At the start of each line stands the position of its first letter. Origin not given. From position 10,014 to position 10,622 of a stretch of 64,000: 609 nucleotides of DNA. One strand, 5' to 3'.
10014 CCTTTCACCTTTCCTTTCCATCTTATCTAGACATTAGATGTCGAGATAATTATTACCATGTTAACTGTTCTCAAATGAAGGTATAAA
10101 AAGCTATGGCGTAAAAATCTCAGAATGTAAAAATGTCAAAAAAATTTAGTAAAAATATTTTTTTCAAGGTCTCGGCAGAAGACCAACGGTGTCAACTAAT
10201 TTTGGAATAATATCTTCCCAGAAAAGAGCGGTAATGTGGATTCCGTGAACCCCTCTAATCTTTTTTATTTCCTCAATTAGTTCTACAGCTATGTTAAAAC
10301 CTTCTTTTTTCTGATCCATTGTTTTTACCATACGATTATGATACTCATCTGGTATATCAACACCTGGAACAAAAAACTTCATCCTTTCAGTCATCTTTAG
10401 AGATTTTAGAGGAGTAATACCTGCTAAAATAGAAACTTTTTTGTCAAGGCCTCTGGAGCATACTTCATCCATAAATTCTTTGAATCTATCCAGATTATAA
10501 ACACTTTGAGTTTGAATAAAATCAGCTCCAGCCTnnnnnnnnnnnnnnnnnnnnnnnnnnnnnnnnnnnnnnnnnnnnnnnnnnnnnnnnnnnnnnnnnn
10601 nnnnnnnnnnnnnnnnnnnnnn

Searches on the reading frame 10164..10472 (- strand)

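Call 63: search_protein_families(library=pfam, max_evalue=0.00001, proteins=[window:10164-10472:-])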
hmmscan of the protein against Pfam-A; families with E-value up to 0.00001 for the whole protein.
window:10164-10472:- (102 aa): 1 family
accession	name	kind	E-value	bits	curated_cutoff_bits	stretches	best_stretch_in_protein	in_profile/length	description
PF02219.23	MTHFR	-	5.4e-09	36.2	24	1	4-97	194-287/287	Methylenetetrahydrofolate reductase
